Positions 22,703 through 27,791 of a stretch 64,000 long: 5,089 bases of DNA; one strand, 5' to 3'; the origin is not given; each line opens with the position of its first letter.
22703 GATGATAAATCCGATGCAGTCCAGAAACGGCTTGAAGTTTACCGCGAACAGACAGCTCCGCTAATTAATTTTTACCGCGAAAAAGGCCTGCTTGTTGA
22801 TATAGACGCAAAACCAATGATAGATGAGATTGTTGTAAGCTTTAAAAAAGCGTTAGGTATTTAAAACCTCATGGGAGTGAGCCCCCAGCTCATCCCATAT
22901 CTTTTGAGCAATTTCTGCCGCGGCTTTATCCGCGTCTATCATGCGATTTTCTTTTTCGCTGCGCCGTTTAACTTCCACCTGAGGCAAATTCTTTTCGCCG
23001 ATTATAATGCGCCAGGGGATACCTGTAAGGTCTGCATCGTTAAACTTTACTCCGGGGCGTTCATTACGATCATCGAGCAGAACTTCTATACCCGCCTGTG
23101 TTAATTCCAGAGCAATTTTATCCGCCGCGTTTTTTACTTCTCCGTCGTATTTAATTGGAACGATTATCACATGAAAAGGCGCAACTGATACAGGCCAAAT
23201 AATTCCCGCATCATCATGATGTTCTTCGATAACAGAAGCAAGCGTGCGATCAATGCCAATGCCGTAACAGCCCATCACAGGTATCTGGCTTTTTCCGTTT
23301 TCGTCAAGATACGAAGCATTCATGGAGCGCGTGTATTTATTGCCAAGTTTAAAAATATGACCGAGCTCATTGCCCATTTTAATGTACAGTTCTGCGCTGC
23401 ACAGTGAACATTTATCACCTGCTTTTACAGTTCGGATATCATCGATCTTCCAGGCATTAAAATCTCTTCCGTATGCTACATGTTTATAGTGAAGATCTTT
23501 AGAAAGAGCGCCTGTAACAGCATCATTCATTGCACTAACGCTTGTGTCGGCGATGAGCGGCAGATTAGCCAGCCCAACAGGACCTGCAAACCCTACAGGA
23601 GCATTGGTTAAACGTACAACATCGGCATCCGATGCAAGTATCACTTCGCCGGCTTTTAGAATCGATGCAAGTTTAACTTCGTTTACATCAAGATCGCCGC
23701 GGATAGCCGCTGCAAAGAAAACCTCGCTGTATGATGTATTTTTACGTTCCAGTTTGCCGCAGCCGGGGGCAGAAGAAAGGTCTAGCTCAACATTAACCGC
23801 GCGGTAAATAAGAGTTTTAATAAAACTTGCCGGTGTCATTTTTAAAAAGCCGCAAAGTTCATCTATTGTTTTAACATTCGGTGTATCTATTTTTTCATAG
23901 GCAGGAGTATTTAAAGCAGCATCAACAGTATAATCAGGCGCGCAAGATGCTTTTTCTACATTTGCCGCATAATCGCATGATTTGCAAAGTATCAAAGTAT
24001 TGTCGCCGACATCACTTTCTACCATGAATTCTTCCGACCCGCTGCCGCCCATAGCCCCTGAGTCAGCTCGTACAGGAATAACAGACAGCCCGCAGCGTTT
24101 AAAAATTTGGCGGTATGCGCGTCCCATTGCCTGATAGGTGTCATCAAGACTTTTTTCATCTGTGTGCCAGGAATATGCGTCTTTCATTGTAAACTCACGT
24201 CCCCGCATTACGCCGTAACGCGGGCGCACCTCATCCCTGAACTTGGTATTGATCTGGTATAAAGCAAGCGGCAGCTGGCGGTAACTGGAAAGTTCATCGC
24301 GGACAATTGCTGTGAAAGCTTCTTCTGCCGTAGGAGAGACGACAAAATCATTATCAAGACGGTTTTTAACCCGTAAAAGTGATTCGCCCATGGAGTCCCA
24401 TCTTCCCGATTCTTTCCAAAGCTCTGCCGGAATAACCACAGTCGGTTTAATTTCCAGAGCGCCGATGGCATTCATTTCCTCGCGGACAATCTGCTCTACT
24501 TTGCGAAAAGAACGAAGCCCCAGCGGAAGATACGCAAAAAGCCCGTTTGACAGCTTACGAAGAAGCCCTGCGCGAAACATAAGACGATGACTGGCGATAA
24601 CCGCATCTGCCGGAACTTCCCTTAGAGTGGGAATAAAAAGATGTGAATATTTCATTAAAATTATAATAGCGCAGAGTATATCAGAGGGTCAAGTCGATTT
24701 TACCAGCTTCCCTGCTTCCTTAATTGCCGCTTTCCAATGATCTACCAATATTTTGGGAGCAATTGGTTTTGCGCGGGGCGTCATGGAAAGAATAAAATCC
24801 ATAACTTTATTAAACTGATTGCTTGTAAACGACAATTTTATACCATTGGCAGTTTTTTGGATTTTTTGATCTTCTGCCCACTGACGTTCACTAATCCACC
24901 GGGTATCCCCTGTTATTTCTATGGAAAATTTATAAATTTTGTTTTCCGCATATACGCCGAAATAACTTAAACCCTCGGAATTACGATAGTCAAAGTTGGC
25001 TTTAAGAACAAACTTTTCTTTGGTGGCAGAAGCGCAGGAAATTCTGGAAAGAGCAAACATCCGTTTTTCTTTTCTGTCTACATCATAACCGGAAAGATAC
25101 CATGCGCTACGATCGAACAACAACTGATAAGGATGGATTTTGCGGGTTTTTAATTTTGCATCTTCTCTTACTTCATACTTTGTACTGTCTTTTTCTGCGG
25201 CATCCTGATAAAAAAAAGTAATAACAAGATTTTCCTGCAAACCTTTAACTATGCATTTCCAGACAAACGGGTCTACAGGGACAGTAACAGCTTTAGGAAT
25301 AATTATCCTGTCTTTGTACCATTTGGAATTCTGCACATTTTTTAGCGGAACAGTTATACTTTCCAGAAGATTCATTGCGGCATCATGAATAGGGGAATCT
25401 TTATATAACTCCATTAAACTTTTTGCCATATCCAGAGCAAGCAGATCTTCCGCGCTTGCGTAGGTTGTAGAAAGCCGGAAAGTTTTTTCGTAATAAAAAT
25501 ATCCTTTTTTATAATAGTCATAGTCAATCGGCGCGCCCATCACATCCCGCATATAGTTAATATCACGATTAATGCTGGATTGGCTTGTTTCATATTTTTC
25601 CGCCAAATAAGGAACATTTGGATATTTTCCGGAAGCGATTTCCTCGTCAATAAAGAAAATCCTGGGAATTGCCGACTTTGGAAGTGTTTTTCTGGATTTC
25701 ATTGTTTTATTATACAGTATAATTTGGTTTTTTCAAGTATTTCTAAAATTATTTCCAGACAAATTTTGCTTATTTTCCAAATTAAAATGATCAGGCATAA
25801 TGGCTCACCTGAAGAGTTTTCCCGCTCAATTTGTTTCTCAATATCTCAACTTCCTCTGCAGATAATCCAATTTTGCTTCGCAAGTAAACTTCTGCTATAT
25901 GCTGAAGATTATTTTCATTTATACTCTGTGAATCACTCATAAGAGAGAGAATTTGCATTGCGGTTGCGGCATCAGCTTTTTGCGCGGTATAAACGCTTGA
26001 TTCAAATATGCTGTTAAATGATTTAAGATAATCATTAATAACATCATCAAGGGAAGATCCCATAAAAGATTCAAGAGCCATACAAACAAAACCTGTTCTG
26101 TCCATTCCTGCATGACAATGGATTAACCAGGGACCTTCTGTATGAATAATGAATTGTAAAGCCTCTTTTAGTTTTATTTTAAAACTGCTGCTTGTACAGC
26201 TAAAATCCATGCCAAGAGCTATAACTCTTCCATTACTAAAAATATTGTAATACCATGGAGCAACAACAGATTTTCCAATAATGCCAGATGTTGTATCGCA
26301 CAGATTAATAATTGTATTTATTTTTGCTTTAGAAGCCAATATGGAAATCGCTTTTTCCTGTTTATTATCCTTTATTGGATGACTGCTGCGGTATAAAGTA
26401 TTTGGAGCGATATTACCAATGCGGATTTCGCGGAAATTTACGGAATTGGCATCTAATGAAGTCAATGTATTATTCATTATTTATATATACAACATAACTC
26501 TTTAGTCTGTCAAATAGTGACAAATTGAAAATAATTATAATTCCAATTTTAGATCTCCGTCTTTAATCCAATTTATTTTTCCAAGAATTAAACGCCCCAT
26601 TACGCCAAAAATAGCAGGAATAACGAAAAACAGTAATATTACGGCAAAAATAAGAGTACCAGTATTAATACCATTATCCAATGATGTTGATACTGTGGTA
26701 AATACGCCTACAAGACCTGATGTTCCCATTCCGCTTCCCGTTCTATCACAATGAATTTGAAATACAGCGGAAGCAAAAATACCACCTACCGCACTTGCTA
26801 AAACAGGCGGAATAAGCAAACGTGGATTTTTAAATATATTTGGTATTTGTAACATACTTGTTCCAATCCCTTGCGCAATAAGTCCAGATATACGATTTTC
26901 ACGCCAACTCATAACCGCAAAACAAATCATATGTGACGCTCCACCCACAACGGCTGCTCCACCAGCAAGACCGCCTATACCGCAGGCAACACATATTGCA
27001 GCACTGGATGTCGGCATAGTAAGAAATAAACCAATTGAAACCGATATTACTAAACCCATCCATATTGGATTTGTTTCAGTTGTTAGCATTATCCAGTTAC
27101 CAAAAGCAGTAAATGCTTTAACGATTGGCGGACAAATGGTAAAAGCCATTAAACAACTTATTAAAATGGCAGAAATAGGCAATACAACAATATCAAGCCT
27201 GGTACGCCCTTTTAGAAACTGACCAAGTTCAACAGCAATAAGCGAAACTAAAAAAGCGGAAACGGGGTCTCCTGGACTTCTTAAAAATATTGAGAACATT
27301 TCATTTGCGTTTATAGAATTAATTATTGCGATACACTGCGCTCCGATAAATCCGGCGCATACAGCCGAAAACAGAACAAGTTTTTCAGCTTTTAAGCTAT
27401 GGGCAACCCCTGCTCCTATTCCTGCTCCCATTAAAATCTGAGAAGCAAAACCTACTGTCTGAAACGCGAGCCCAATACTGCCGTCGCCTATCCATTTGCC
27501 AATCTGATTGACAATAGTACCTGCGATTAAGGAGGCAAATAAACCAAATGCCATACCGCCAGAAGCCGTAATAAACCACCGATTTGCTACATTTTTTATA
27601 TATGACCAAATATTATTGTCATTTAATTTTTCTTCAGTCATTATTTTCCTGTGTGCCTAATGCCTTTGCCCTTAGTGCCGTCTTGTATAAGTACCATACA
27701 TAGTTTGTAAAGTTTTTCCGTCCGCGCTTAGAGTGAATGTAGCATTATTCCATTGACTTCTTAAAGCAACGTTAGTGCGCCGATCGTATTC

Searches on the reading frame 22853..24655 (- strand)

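Call 66: search_protein_families(library=pfam, proteins=[window:22853-24655:-], max_evalue=0.00001)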
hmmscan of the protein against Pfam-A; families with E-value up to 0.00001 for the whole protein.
window:22853-24655:- (600 aa): 3 families
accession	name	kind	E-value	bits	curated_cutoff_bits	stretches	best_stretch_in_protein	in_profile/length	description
PF00587.30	tRNA-synt_2b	-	8.9e-36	124.1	29.3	1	96-479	3-179/179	tRNA synthetase class II core domain (G, H, P, S and T)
PF03129.25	HGTP_anticodon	-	8.4e-21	74.4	21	1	496-584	2-93/94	Anticodon binding domain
PF04073.20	tRNA_edit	-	6.9e-16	58.9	25.5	1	258-389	1-112/123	Aminoacyl-tRNA editing domain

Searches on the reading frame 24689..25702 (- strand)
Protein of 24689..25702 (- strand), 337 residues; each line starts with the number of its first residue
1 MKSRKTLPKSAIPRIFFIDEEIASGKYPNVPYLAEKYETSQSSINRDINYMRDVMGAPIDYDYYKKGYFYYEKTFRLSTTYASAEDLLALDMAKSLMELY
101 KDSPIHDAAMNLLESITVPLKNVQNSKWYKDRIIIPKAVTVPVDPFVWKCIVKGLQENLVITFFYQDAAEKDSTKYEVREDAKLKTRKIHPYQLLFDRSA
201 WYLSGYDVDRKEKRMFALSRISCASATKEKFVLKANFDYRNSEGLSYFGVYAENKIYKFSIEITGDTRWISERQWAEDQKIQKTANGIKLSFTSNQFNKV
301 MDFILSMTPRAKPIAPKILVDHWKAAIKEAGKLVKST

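Call 66: search_protein_families(library=pfam, proteins=[window:24689-25702:-], max_evalue=0.00001)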
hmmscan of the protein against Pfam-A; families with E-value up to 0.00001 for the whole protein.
window:24689-25702:- (337 aa): 1 family
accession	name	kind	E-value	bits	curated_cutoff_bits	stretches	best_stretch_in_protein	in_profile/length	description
PF13280.12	WYL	-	2.6e-12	47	21.8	1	175-223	19-67/70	WYL domain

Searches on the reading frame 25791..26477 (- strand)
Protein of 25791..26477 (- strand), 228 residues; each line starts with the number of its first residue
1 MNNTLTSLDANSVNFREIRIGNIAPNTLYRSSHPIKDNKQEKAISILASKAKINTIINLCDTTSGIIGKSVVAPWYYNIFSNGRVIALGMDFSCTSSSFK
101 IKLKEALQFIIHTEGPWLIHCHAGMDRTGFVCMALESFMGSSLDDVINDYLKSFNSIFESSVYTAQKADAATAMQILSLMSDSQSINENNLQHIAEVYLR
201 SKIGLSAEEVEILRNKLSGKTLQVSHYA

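Call 66: search_protein_families(library=pfam, proteins=[window:25791-26477:-], max_evalue=0.00001)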
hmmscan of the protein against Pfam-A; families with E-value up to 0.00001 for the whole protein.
window:25791-26477:- (228 aa): 2 families
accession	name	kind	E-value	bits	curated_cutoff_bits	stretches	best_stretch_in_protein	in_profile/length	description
PF13350.11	Y_phosphatase3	-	2e-18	67.7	22.2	1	102-217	117-238/240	Tyrosine phosphatase family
PF03162.18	Y_phosphatase2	-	2e-06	27.9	27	0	96-152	72-129/165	Tyrosine phosphatase family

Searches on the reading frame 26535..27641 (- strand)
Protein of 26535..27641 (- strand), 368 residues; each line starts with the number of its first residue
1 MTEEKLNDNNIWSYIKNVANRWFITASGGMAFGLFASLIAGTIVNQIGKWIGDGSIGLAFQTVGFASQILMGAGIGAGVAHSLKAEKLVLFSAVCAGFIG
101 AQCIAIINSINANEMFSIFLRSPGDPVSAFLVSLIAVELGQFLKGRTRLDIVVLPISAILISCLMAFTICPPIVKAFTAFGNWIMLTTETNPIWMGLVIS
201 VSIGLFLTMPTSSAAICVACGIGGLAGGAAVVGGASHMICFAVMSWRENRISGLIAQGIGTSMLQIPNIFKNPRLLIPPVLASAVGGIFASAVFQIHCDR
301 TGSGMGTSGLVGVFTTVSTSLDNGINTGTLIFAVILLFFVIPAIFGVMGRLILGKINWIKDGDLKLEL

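Call 66: search_protein_families(library=pfam, proteins=[window:26535-27641:-], max_evalue=0.00001)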
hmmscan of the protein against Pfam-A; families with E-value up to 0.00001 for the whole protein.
window:26535-27641:- (368 aa): 1 family
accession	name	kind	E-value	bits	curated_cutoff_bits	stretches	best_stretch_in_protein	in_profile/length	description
PF13303.11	PTS_EIIC_2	-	3e-82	276.8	28.9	1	26-366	3-327/327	Phosphotransferase system, EIIC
